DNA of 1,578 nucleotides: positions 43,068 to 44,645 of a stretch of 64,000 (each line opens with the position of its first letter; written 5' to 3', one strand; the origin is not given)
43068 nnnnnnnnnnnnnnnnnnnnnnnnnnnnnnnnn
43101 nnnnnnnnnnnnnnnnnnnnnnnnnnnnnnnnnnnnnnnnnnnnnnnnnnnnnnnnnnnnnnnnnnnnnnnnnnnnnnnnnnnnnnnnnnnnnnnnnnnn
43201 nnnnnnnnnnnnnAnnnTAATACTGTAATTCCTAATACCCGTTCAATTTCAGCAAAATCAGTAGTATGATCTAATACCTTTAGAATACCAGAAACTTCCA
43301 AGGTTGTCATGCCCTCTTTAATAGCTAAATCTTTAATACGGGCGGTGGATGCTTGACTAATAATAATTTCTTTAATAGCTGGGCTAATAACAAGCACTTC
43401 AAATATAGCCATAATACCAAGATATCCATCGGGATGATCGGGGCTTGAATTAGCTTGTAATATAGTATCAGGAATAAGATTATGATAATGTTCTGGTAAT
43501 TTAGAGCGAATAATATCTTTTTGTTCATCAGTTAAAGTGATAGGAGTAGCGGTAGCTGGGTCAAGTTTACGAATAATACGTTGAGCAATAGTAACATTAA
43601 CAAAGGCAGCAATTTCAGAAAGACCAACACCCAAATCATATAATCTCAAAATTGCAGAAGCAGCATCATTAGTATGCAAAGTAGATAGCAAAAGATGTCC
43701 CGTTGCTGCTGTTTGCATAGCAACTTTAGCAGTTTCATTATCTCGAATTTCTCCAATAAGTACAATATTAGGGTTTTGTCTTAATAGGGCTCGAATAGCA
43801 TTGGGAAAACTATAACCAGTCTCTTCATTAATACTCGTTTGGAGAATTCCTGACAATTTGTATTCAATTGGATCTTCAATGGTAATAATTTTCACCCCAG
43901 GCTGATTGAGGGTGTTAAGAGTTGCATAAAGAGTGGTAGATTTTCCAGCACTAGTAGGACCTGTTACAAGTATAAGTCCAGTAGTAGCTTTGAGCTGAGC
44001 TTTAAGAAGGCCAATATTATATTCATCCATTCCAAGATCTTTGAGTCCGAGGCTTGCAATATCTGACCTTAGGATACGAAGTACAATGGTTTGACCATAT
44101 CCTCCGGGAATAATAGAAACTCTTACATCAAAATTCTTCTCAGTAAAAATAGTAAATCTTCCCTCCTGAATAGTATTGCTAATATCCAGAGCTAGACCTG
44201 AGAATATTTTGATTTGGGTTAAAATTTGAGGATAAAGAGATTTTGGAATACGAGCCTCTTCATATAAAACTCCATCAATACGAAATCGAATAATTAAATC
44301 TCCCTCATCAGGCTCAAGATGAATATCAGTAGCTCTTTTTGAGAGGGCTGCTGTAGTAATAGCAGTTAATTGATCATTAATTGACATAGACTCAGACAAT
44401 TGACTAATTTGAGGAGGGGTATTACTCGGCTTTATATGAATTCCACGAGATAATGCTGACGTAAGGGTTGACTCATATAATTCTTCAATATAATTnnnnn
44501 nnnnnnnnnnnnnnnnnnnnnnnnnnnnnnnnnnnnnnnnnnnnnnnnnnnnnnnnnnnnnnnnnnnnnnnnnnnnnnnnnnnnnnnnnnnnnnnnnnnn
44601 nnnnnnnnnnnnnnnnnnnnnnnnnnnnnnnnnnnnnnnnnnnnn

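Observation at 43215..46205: Single 996-aa polypeptide carrying two complete GspE/PilB secretion-ATPase cores in tandem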

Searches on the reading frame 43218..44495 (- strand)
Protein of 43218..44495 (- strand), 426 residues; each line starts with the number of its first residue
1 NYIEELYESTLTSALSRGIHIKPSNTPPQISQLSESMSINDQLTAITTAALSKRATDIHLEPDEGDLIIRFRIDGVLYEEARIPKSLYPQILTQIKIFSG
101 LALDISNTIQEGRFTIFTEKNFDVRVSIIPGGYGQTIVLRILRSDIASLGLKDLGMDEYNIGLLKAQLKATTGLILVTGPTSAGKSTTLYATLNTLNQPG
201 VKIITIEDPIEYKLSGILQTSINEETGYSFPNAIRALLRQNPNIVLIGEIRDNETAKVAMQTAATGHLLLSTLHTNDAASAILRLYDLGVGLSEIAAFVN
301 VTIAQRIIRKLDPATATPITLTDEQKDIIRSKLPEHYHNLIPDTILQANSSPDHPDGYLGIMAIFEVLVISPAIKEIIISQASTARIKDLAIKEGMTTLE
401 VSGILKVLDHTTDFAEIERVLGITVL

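Call 24: search_protein_families(library=ncbifam, proteins=[window:43218-44495:-], max_evalue=1e-20)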
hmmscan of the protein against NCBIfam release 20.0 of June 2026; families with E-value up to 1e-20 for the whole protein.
window:43218-44495:- (426 aa): 7 families
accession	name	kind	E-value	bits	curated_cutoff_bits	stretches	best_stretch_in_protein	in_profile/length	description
TIGR02533.1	type_II_gspE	equivalog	5.6e-109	365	630.25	1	39-420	109-485/486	type II secretion system ATPase GspE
TIGR02538.1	type_IV_pilB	equivalog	8e-105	351.6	675.65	1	36-420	178-561/564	type IV-A pilus assembly ATPase PilB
NF007755.0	PRK10436.1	equivalog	2.5e-98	329.8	617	1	30-423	76-461/465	type II secretion system protein GspE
NF053534.1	T4PilAsmATPsTfpB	equivalog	2e-90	303.9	850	1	48-421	210-582/584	type IV pilus assembly ATPase TfpB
NF041000.1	ATPase_ComGA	equivalog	1e-64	218.2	300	1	46-309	3-266/267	competence type IV pilus ATPase ComGA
TIGR01420.1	pilT_fam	subfamily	1.6e-49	169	319.1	1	43-288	2-242/343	PilT/PilU family type 4a pilus ATPase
TIGR02525.1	plasmid_TraJ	equivalog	5.3e-27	94.7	368.3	1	136-288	119-272/372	plasmid transfer ATPase TraJ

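Call 27: search_protein_representatives(protein=window:43218-44495:-)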
Query: 426 residues. Proteins with E-value up to 0.001 (for the whole library): 44474; up to 1e-10: 29678; up to 1e-30: 12445. The best 150 are listed.
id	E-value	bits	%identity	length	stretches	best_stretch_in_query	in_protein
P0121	6.7e-200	680.5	44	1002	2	2-425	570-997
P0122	2.4e-190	649.0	45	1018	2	4-420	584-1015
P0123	2.3e-181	619.4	41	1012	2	2-421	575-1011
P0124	3.9e-180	615.4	45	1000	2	2-421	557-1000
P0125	3.5e-175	599.1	42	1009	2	37-423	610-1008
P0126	4.3e-174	595.5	44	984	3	35-342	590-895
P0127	3.8e-168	575.9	41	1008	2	4-420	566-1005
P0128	1.7e-166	570.5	41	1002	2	2-423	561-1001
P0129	8.3e-165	564.9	41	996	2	29-422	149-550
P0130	1.4e-163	560.9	66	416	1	31-426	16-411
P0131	4.7e-163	559.2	41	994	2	33-422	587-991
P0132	4.9e-162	555.8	42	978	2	45-422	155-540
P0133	1.5e-161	554.2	40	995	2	42-422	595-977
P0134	2.3e-152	524.0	39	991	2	30-422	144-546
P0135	3.4e-122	424.7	35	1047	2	41-419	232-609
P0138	5.7e-102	358.1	46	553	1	37-422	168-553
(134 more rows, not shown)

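Call 39: list_cluster_members(proteins=[P0121, P0122, P0124, P0126, P0129, P0131, P0132, P0133, P0134, P0135])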
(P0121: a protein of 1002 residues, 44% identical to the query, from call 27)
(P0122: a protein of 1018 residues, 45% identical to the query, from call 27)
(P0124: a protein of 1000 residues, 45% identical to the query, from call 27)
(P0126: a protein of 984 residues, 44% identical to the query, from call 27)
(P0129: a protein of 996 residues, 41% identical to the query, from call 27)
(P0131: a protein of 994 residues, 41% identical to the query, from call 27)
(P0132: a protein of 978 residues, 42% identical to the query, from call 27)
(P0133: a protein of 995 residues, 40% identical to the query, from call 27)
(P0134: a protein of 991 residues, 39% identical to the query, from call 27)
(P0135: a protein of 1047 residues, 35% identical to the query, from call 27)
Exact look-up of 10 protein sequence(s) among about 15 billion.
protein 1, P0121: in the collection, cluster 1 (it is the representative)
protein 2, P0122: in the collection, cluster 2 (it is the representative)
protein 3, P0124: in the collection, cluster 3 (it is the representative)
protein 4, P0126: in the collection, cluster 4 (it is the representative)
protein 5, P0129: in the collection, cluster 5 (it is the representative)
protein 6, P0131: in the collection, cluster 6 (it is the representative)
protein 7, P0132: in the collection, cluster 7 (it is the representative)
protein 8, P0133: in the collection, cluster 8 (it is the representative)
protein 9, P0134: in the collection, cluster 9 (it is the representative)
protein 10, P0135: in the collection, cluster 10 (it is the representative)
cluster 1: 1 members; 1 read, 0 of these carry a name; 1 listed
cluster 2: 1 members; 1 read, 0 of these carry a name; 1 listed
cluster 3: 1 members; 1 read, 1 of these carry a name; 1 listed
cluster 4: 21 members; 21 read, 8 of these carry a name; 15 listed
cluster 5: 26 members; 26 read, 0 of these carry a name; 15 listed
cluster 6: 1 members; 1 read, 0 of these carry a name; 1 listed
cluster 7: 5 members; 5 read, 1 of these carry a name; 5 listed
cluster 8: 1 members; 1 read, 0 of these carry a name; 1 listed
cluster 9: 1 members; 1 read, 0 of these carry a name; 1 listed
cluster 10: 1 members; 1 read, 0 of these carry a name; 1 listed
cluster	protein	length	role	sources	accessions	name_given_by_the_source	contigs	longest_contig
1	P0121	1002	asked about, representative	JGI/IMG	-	-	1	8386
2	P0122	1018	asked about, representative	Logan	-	-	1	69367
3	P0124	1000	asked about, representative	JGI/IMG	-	type II secretory ATPase GspE/PulE/Tfp pilus assembly ATPase PilB-like protein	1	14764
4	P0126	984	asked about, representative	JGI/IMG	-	type II secretory ATPase GspE/PulE/Tfp pilus assembly ATPase PilB-like protein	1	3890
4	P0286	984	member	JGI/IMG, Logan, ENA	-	type II secretory ATPase GspE/PulE/Tfp pilus assembly ATPase PilB-like protein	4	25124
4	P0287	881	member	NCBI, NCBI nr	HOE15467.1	MAG TPA: GspE/PulE family protein, partial [Candidatus Paceibacterota bacterium] | GspE/PulE family protein [Candidatus Paceibacterota bacterium]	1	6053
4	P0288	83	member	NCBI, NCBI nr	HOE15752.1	MAG TPA: hypothetical protein PLH82_03880, partial [Candidatus Paceibacterota bacterium] | hypothetical protein [Candidatus Paceibacterota bacterium]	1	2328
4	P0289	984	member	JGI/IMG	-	type II secretory ATPase GspE/PulE/Tfp pilus assembly ATPase PilB-like protein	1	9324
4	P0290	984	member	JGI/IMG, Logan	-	type II secretory ATPase GspE/PulE/Tfp pilus assembly ATPase PilB-like protein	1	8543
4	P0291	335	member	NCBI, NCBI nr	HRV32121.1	MAG TPA: GspE/PulE family protein, partial [Candidatus Paceibacterota bacterium] | GspE/PulE family protein [Candidatus Paceibacterota bacterium]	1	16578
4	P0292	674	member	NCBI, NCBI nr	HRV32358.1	MAG TPA: ATPase, T2SS/T4P/T4SS family, partial [Candidatus Paceibacterota bacterium] | ATPase, T2SS/T4P/T4SS family [Candidatus Paceibacterota bacterium]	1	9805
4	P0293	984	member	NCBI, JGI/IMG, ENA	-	-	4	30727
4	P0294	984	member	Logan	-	-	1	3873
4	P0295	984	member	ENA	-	-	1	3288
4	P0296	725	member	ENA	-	-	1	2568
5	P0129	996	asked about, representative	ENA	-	-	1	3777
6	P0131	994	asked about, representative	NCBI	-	-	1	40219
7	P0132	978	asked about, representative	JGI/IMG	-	-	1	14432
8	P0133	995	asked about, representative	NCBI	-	-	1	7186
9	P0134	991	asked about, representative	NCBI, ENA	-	-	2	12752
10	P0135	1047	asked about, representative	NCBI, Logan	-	-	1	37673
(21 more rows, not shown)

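Call 49: find_homologous_proteins(query=P0138, max_evalue=1e-30)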
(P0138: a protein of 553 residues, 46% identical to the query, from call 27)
Query P0138 (553 aa): 8000 proteins with E <= 1e-30 among 8000 candidates; the best 120 are listed.
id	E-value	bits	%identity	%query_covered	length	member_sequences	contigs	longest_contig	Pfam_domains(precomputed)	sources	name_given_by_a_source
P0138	0.0e+0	1199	100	100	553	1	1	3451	PF00437.27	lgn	-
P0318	7.8e-247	838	50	83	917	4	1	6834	PF13173.13,PF00437.27,PF13662.13,PF13604.13,PF13555.13,PF00004.36,PF13401.13,PF01637.25,PF04851.22,PF00005.34,PF12775.14,PF25199.2,PF20720.4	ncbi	ncbi:MAG: hypothetical protein A2593_04045, partial [Candidatus Moranbacteria bacterium RIFOXYD1_FUL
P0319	1.4e-246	837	44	92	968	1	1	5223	PF13173.13,PF16796.12,PF00437.27,PF13604.13,PF00004.36,PF13401.13,PF01637.25,PF03215.22,PF04851.22,PF05157.21,PF12775.14,PF25199.2,PF20720.4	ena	-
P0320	2.8e-240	816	47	82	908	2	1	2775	PF13173.13,PF00437.27,PF13604.13,PF13245.13,PF13555.13,PF00004.36,PF13401.13,PF03215.22,PF04851.22,PF02492.26,PF07724.21,PF00005.34,PF12775.14,PF25199.2,PF20720.4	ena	-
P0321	5.2e-233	792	44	87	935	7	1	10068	PF13173.13,PF00437.27,PF13604.13,PF13245.13,PF13555.13,PF00004.36,PF13401.13,PF01637.25,PF04851.22,PF07724.21,PF00005.34,PF12775.14,PF25199.2,PF20720.4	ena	-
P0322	7.1e-230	782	49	75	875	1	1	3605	PF13173.13,PF00437.27,PF13604.13,PF13245.13,PF13555.13,PF00004.36,PF13401.13,PF04851.22,PF07724.21,PF12775.14,PF25199.2,PF20720.4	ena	-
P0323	7.2e-229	779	46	97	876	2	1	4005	PF13173.13,PF00437.27,PF13662.13,PF13604.13,PF12775.14,PF13555.13,PF13401.13,PF25199.2,PF20720.4,PF13191.13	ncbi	ncbi:MAG: ATPase, T2SS/T4P/T4SS family, partial [Patescibacteria group bacterium]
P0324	3.2e-226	770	49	71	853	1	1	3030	PF13173.13,PF00437.27,PF13604.13,PF00004.36,PF13401.13,PF03215.22,PF04851.22,PF13191.13,PF02492.26,PF00005.34,PF12775.14,PF25199.2,PF20720.4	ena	-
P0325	1.4e-224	765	44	80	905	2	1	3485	PF13173.13,PF00437.27,PF13662.13,PF13604.13,PF13555.13,PF00004.36,PF13401.13,PF04851.22,PF01935.24,PF00005.34,PF12775.14,PF25199.2,PF20720.4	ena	-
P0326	1.2e-220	752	48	73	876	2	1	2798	PF13173.13,PF00437.27,PF13604.13,PF13555.13,PF00004.36,PF13401.13,PF01637.25,PF04851.22,PF02492.26,PF00005.34,PF12775.14,PF25199.2,PF20720.4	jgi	jgi:type II secretory ATPase GspE/PulE/Tfp pilus assembly ATPase PilB-like protein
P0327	3.1e-218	744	43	86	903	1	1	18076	PF13173.13,PF00437.27,PF13604.13,PF00485.25,PF13245.13,PF13555.13,PF00004.36,PF13401.13,PF13238.13,PF03215.22,PF04851.22,PF07724.21,PF00005.34,PF12775.14,PF25199.2,PF20720.4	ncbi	ncbi:MAG: Type IV pilus assembly protein PilB, partial [Candidatus Moranbacteria bacterium GW2011_GW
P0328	6.5e-217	739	50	66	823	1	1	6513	PF13173.13,PF00437.27,PF13604.13,PF13245.13,PF13555.13,PF00004.36,PF13401.13,PF13238.13,PF01637.25,PF04851.22,PF13191.13,PF02492.26,PF07724.21,PF12775.14,PF25199.2,PF20720.4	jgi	jgi:type IV pilus assembly protein PilB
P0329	1.9e-216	738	42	96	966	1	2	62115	PF13173.13,PF00437.27,PF13604.13,PF13555.13,PF00004.36,PF13401.13,PF03215.22,PF13191.13,PF05157.21,PF06414.19,PF25199.2,PF20720.4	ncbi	ncbi:MAG: GspE/PulE family protein [Minisyncoccia bacterium]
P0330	2.7e-216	737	45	97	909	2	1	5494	PF13173.13,PF05157.21,PF00437.27,PF13401.13,PF25199.2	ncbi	-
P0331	7.6e-215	733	43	97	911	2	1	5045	PF13173.13,PF05157.21,PF00437.27,PF00005.34,PF12775.14,PF13555.13,PF00004.36,PF13401.13,PF25199.2,PF20720.4,PF13191.13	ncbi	ncbi:MAG: ATPase, T2SS/T4P/T4SS family, partial [Candidatus Moraniibacteriota bacterium]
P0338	4.2e-211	720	41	97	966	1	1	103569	PF13173.13,PF05157.21,PF13086.13,PF00437.27,PF13604.13,PF13555.13,PF13401.13,PF13238.13,PF03215.22,PF25199.2,PF20720.4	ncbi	-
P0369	1.6e-191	656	46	68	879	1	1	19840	PF00225.30,PF13173.13,PF00437.27,PF13604.13,PF12775.14,PF13401.13,PF01637.25,PF25199.2,PF20720.4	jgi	jgi:type II secretory ATPase GspE/PulE/Tfp pilus assembly ATPase PilB-like protein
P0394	1.3e-152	527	47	97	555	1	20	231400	PF05157.21,PF00437.27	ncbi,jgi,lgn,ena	-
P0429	4.9e-142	492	46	92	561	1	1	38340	PF00437.27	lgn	-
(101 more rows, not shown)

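Call 50: find_encoding_contigs(protein=P0338, flank=10000, max_places=1)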
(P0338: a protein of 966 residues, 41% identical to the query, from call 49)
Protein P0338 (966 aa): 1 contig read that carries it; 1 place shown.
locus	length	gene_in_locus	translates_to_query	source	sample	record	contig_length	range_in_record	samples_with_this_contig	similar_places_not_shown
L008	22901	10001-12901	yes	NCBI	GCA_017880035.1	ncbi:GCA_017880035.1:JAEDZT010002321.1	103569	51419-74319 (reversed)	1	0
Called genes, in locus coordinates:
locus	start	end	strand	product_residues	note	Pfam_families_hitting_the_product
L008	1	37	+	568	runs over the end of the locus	PF00753:Lactamase_B, PF12706:Lactamase_B_2, PF22505:RNase_J_b_CASP, PF07521:RMMBL (weak), PF17770:RNase_J_C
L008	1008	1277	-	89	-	-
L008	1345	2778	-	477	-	-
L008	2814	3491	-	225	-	-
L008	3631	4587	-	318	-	PF21694:DNA_pol3_delta_C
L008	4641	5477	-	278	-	PF01149:Fapy_DNA_glyco, PF05833:NFACT_N (weak), PF06831:H2TH, PF06827:zf-FPG_IleRS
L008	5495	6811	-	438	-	PF00989:PAS (weak), PF00512:HisKA, PF02518:HATPase_c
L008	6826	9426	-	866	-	PF02739:5_3_exonuc_N, PF01367:5_3_exonuc, PF00476:DNA_pol_A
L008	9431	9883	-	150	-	PF02367:TsaE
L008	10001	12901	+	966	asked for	PF05157:MshEN, PF13173:AAA_14 (faint), PF25199:nSTAND_NTPase5 (faint), PF00437:T2SSE, PF13086:AAA_11 (faint), PF13604:AAA_30 (faint), PF03215:Rad17 (faint), PF00437:T2SSE, +4 more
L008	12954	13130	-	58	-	-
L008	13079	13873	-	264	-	-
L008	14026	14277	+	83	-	PF01197:Ribosomal_L31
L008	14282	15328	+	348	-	PF03462:PCRF, PF00472:RF-1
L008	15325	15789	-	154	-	PF00436:SSB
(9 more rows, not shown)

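Call 51: find_encoding_contigs(protein=P0369, flank=10000, max_places=1)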
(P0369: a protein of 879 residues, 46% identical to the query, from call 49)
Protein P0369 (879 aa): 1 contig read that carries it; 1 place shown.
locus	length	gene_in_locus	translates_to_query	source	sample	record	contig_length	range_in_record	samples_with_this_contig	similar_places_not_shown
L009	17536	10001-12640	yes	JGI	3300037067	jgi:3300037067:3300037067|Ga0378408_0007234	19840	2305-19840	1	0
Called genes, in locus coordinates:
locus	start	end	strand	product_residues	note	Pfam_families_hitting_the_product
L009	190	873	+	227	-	PF01381:HTH_3, PF12844:HTH_19, PF13443:HTH_26 (faint), PF13560:HTH_31 (weak), PF13274:SocA_Panacea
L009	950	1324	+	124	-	-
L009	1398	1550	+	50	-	-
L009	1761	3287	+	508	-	PF12072:RNase_Y_N, PF00013:KH_1, PF08668:HDOD (faint), PF01966:HD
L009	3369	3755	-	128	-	PF08378:NERD, PF02021:UPF0102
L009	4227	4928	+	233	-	PF00152:tRNA-synt_2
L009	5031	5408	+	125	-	PF00152:tRNA-synt_2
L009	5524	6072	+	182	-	PF00334:NDK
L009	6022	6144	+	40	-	-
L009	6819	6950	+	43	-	PF03054:tRNA_Me_trans, PF06508:QueC (weak)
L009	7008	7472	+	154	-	PF03054:tRNA_Me_trans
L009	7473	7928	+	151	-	PF20259:tRNA_Me_trans_M, PF20258:tRNA_Me_trans_C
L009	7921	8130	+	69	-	PF00590:TP_methylase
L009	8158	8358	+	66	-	PF00590:TP_methylase (weak)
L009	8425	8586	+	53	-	-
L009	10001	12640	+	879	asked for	PF00437:T2SSE, PF13604:AAA_30 (faint), PF25199:nSTAND_NTPase5 (faint), PF00225:Kinesin (faint), PF01637:ATPase_2 (faint), PF12775:AAA_7 (faint), PF13173:AAA_14 (faint), PF00437:T2SSE, +2 more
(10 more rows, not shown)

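Call 53: find_encoding_contigs(protein=P0394, flank=10000, max_places=1)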
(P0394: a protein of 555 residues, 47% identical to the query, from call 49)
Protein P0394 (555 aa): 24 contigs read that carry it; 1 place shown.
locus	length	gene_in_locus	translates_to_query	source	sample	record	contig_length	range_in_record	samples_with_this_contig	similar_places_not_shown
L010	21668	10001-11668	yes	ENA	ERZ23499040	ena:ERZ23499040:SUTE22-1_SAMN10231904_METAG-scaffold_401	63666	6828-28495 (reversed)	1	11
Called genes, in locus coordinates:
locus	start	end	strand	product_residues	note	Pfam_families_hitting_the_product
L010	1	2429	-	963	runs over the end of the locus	PF00133:tRNA-synt_1, PF09334:tRNA-synt_1g, PF08264:Anticodon_1, PF19302:DUF5915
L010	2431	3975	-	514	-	PF03485:Arg_tRNA_synt_N, PF00750:tRNA-synt_1d, PF01406:tRNA-synt_1e (faint), PF05746:DALR_1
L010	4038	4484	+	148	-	PF01668:SmpB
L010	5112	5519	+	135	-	PF05198:IF3_N, PF00707:IF3_C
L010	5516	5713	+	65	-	PF01632:Ribosomal_L35p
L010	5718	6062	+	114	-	PF00453:Ribosomal_L20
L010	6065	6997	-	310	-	PF06144:DNA_pol3_delta (weak), PF21694:DNA_pol3_delta_C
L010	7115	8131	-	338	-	PF11258:DUF3048, PF17479:DUF3048_C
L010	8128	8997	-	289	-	PF02739:5_3_exonuc_N, PF01367:5_3_exonuc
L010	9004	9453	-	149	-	PF02367:TsaE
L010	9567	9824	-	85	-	-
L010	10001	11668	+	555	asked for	PF05157:MshEN, PF00437:T2SSE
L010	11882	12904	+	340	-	PF05496:RuvB_N, PF06068:TIP49 (weak), PF00004:AAA, PF07728:AAA_5 (faint), PF17864:AAA_lid_4, PF05491:WHD_RuvB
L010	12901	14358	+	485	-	PF00478:IMPDH, PF00571:CBS, PF01070:FMN_dh, PF00571:CBS, PF03060:NMO, PF01645:Glu_synthase (weak)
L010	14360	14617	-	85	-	PF15738:YafQ_toxin, PF06769:YoeB_toxin (weak)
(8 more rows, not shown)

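Call 61: find_encoding_contigs(protein=P0429, flank=10000, max_places=1)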
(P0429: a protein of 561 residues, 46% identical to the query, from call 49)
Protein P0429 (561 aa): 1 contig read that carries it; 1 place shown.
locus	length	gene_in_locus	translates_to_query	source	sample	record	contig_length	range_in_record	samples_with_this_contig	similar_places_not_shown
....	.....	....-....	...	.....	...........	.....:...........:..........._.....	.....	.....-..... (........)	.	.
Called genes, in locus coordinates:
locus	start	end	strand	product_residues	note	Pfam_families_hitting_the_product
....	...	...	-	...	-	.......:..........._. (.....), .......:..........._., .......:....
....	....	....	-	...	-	-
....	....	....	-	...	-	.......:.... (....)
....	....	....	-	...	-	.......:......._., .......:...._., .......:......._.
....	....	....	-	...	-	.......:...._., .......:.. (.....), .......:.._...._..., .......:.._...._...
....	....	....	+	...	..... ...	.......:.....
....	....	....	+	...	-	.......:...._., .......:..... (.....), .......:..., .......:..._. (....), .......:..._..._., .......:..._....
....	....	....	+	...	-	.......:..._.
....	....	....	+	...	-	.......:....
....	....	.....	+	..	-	-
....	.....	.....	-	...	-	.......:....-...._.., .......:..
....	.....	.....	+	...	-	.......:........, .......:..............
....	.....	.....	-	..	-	-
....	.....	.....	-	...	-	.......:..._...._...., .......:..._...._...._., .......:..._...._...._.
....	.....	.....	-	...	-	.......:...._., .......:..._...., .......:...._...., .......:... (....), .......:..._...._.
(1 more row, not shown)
